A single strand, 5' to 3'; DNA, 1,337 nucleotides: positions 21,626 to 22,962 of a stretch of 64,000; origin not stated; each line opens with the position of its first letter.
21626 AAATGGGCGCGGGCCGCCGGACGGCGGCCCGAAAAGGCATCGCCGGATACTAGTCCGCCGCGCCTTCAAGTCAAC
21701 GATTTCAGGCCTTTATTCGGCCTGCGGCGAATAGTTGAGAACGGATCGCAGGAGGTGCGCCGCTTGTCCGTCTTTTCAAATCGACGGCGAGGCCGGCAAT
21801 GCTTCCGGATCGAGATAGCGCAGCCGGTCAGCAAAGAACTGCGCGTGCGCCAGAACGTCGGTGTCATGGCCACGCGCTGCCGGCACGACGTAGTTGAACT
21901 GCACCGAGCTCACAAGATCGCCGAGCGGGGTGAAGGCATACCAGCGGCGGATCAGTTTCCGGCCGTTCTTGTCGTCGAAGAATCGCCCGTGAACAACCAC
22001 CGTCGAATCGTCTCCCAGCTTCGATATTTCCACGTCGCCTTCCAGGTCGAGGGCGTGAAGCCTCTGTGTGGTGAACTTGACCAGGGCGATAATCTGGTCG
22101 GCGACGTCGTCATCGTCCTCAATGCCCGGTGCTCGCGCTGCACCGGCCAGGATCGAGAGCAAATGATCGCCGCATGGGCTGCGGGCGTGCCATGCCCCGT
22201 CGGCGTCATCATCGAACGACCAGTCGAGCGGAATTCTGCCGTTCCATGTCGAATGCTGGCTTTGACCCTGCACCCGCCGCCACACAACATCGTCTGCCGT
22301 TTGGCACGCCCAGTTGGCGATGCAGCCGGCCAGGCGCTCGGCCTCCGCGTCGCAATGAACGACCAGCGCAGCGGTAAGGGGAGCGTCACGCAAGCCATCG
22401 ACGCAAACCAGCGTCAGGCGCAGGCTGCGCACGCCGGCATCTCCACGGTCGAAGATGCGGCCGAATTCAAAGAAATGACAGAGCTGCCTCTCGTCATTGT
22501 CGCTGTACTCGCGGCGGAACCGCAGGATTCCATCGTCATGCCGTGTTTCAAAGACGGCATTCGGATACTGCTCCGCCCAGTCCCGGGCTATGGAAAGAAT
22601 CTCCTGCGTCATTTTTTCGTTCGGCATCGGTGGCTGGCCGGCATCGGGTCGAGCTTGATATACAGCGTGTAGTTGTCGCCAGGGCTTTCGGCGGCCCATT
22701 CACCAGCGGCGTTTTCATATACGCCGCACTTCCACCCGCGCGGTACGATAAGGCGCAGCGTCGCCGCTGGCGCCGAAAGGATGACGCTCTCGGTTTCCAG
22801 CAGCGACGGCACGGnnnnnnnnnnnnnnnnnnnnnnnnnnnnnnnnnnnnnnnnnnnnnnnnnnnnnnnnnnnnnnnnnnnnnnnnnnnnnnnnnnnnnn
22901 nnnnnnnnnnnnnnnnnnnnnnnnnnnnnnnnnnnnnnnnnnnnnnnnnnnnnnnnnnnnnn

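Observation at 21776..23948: AT-richer three-ORF islet of tandem paralogous proteins of unknown family between sdhCDAB and the mcl-mch-ABC(6TM) genes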

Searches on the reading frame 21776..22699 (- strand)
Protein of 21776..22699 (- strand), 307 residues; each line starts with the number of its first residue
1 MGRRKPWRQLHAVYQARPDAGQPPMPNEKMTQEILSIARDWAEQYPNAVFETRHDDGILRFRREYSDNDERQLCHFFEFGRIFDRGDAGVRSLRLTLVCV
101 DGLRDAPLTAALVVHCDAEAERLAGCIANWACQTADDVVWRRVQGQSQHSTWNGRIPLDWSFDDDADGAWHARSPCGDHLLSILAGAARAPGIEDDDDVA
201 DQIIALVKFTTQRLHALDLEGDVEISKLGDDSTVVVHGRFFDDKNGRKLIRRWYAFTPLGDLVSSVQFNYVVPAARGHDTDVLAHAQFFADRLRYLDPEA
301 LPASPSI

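Call 4: search_protein_families(library=pfam, proteins=[window:21776-22699:-], max_evalue=1)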
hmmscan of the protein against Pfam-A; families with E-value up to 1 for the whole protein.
window:21776-22699:- (307 aa): 1 family
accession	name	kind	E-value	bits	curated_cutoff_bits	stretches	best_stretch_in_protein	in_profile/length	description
PF18464.6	PCSK9_C2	-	0.16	12.5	26.1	1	112-150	14-52/66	Proprotein convertase subtilisin-like/kexin type 9 C-terminal domain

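Call 14: search_protein_families(library=ncbifam, proteins=[window:21776-22612:-], max_evalue=1)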
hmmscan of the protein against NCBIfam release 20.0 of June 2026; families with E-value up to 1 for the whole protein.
window:21776-22612:- (278 aa): 0 families

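Call 15: search_protein_families(library=padloc, proteins=[window:21776-22612:-], max_evalue=1)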
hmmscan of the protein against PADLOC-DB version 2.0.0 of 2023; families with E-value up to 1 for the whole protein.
window:21776-22612:- (278 aa): 0 families

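Call 16: search_protein_families(library=phrogs, proteins=[window:21776-22612:-], max_evalue=1)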
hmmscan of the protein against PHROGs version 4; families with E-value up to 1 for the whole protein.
window:21776-22612:- (278 aa): 1 family
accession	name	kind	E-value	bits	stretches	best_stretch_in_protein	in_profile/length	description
phrog_3280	-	unknown function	0.033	15.3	1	161-177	4-20/44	-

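Call 19: find_homologous_proteins(query=window:21776-22612:-, max_evalue=0.01)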
Query window:21776-22612:- (278 aa): 1 proteins with E <= 0.01 among 8000 candidates.
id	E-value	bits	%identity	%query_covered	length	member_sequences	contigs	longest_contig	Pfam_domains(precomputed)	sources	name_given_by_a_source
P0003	6.2e-188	641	100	100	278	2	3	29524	-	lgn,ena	-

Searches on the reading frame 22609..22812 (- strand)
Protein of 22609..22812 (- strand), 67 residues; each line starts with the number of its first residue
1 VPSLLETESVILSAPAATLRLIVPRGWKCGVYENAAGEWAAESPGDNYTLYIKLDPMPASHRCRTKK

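Call 4: search_protein_families(library=pfam, proteins=[window:22609-22812:-], max_evalue=1)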
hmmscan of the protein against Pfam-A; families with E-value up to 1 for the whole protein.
window:22609-22812:- (67 aa): 0 families

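Call 14: search_protein_families(library=ncbifam, proteins=[window:22609-22812:-], max_evalue=1)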
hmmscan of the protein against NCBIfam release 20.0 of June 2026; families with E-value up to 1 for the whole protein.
window:22609-22812:- (67 aa): 0 families

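Call 15: search_protein_families(library=padloc, proteins=[window:22609-22812:-], max_evalue=1)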
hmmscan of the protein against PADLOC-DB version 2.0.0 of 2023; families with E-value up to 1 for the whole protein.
window:22609-22812:- (67 aa): 0 families

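Call 16: search_protein_families(library=phrogs, proteins=[window:22609-22812:-], max_evalue=1)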
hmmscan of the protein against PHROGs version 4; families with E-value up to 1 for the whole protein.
window:22609-22812:- (67 aa): 0 families

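Call 21: list_cluster_members(proteins=[P0001, P0003, P0002, window:22609-22812:-])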
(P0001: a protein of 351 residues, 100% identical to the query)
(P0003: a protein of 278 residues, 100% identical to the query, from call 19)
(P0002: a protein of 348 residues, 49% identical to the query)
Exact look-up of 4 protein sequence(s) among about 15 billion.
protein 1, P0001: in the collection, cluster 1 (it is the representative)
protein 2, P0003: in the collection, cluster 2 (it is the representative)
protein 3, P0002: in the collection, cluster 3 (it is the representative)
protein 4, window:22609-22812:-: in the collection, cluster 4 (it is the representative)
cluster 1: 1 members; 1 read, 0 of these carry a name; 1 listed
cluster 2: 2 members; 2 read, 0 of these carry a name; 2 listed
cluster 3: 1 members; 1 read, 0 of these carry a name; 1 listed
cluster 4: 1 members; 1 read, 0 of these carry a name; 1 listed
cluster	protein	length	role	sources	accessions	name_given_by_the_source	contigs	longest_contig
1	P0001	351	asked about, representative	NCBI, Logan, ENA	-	-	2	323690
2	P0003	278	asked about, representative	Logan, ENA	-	-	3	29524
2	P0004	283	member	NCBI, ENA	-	-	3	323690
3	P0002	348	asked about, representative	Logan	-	-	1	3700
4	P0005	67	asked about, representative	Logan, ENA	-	-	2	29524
